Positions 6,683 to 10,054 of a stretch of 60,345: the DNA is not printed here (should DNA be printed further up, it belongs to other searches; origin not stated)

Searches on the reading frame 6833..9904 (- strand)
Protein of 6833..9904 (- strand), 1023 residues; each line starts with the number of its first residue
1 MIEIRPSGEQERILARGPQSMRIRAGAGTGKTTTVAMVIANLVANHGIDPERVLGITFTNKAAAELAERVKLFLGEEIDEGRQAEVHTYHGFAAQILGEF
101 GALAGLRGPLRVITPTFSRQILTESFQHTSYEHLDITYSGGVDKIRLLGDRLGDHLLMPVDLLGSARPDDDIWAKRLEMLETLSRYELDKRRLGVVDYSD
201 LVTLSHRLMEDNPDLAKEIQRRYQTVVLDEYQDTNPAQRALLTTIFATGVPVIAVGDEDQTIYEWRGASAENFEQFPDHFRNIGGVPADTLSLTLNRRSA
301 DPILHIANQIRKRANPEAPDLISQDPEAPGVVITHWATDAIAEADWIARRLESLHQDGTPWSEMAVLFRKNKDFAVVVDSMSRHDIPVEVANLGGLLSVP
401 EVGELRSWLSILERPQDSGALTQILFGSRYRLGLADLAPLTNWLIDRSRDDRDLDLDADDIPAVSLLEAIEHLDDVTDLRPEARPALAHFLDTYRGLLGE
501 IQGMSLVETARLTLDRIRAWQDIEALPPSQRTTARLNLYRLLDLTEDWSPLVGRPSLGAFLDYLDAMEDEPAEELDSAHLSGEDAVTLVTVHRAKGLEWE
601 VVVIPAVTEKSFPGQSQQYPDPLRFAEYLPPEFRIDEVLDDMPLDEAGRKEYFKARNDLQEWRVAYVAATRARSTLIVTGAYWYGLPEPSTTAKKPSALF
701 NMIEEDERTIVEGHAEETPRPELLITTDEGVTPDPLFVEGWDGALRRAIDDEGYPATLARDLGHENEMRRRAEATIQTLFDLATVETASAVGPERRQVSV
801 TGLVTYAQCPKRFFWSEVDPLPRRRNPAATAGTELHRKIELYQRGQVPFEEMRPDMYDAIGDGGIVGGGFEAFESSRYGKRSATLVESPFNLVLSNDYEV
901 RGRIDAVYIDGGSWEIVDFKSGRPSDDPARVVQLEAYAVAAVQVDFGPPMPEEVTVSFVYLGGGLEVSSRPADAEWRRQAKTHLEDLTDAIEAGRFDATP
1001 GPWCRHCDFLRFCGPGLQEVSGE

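Call 41: search_protein_families(library=pfam, proteins=[window:6833-9904:-], max_evalue=0.0001)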
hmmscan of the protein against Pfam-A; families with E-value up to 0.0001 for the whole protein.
window:6833-9904:- (1023 aa): 6 families
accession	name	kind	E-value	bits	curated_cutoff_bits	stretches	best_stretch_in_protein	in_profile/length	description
PF00580.27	UvrD-helicase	-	5.1e-54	184.2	23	1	9-280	4-270/271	UvrD/REP helicase N-terminal domain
PF13361.12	UvrD_C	-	1.2e-27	97.8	25.6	2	577-679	280-346/350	UvrD-like helicase C-terminal domain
PF12705.13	PDDEXK_1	-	1.2e-25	91.4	22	1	797-1013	1-246/247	PD-(D/E)XK nuclease superfamily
PF13245.12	AAA_19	-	8.2e-21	75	25.1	1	18-264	11-132/134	AAA domain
PF13604.12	AAA_30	-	5.7e-09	36.4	27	1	12-70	12-66/191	AAA domain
PF13538.12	UvrD_C_2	-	7e-08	32.7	27.4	1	586-609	2-25/52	UvrD-like helicase C-terminal domain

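Call 67: search_protein_families(library=padloc, proteins=[window:6833-9904:-], max_evalue=0.001)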
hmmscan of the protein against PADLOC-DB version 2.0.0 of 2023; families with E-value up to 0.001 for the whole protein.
window:6833-9904:- (1023 aa): 60 families (the best 25 are shown)
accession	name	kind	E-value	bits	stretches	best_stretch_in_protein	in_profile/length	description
PDLC00114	GajB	-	8e-57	191.2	1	20-424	22-414/635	UrvD helicase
PDLC03802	RTasHel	-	3.2e-56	189.5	1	6-433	6-380/675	DRT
PDLC00117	GajB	-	1.3e-54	183.8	2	19-391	28-380/604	UrvD helicase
PDLC00132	GajB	-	3.1e-52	176.1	2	7-387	5-377/625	UrvD helicase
PDLC00103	GajB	-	4.8e-49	165.8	2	18-373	28-358/612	UrvD helicase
PDLC00107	GajB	-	7.1e-38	128.6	3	195-386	188-371/587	UrvD helicase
PDLC00134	GajB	-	1.7e-35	120.9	1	22-373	32-360/431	UrvD helicase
PDLC00104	GajB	-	9.1e-34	115.1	1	9-383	7-317/574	UrvD helicase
PDLC00123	GajB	-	4e-33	112.8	2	197-381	151-325/540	UrvD helicase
PDLC00119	GajB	-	4.5e-33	113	2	193-320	189-309/565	UrvD helicase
PDLC00144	GajB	-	1.8e-32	110.7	3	196-374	134-308/559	UrvD helicase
PDLC00122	GajB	-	3.2e-31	106.8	2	207-315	147-251/502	UrvD helicase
PDLC00127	GajB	-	9e-30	101.7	1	9-366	12-342/594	UrvD helicase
PDLC00121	GajB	-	2.3e-28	97.1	1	5-388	5-360/565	UrvD helicase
PDLC00129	GajB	-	7.6e-28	95.4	2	188-318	190-316/594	UrvD helicase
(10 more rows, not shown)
